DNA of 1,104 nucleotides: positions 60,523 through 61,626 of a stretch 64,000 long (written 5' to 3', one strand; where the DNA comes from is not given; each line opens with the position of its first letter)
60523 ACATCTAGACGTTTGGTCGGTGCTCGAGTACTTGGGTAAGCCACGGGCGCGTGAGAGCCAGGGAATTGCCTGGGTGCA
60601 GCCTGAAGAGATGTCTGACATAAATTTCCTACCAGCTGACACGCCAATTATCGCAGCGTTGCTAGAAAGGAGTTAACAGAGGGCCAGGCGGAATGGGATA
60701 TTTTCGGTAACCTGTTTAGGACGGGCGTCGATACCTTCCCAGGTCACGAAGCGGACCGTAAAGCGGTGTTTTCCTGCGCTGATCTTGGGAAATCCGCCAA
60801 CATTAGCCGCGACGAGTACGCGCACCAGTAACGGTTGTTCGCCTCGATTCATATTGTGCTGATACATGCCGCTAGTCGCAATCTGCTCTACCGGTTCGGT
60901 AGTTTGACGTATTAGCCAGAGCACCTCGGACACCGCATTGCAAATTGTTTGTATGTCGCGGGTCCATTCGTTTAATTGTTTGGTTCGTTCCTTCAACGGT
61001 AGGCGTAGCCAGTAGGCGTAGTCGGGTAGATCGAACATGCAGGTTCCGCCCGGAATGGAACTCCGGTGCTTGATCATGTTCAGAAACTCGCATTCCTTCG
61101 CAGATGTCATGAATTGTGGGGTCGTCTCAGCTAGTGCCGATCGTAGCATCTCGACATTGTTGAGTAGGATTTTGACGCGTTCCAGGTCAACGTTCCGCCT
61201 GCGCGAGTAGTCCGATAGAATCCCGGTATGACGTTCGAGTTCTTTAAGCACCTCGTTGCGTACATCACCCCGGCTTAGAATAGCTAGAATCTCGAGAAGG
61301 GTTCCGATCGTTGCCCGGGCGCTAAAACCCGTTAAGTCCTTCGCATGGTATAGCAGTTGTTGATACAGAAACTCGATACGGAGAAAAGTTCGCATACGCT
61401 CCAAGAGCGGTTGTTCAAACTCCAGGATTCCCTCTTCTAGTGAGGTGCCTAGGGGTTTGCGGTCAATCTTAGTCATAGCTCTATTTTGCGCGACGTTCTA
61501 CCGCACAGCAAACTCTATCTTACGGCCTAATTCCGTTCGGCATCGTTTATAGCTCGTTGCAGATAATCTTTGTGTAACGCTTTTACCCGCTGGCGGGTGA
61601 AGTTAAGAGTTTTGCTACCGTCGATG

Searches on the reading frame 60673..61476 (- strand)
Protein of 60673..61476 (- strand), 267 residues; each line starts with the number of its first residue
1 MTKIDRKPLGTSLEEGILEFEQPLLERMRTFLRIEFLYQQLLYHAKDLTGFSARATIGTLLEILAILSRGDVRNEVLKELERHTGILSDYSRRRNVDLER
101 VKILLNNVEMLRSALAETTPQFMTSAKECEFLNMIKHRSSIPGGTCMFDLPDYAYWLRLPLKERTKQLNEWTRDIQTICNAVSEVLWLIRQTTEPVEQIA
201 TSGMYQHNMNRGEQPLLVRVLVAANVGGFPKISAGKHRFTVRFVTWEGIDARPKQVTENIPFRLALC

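Call 33: find_encoding_contigs(protein=window:60673-61476:-, flank=10000, max_places=6)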
Protein window:60673-61476:- (267 aa): 3 contigs read that carry it; 3 places shown.
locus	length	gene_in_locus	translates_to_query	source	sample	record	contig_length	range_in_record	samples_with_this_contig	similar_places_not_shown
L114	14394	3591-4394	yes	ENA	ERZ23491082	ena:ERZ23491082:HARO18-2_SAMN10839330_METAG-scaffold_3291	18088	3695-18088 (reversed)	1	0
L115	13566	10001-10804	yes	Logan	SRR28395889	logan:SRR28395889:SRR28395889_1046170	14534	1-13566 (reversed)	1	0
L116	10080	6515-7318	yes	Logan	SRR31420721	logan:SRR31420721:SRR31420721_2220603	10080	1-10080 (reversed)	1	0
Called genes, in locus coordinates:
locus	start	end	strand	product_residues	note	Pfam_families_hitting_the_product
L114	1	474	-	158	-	?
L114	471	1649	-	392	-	PF08442:ATP-grasp_2, PF13549:ATP-grasp_5, PF24948:Citrate_synth_N, PF00549:Ligase_CoA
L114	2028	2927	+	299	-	PF06750:A24_N_bact, PF01478:Peptidase_A24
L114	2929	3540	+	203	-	PF01121:CoaE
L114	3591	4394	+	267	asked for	PF07072:ZapD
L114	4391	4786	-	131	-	PF00293:NUDIX, PF14815:NUDIX_4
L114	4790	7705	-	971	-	PF07517:SecA_DEAD, PF00270:DEAD (weak), PF01043:SecA_PP_bind, PF05198:IF3_N, PF21090:P-loop_SecA, PF07516:SecA_SW, PF02810:SEC-C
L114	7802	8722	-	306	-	PF01551:Peptidase_M23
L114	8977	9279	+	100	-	PF05258:DciA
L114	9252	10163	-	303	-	PF03331:LpxC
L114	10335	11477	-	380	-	PF00091:Tubulin, PF12327:FtsZ_C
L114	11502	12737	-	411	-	PF06277:EutA (faint), PF14450:FtsA, PF02491:SHS2_FTSA, PF06723:MreB_Mbl, PF14450:FtsA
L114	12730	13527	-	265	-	PF08478:POTRA_1, PF03799:FtsQ_DivIB_C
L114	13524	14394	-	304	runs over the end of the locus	PF01565:FAD_binding_4, PF02873:MurB_C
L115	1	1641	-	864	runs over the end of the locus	PF02861:Clp_N, PF23569:NBD_SMAX1, PF00004:AAA, PF17871:AAA_lid_9, PF00004:AAA, PF07724:AAA_2, PF07728:AAA_5, PF10431:ClpB_D2-small, +7 more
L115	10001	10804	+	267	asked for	PF07072:ZapD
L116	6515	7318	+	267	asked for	PF07072:ZapD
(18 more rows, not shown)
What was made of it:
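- Tried and rejected: The neighbouring ZapD gene served instead (call 33).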
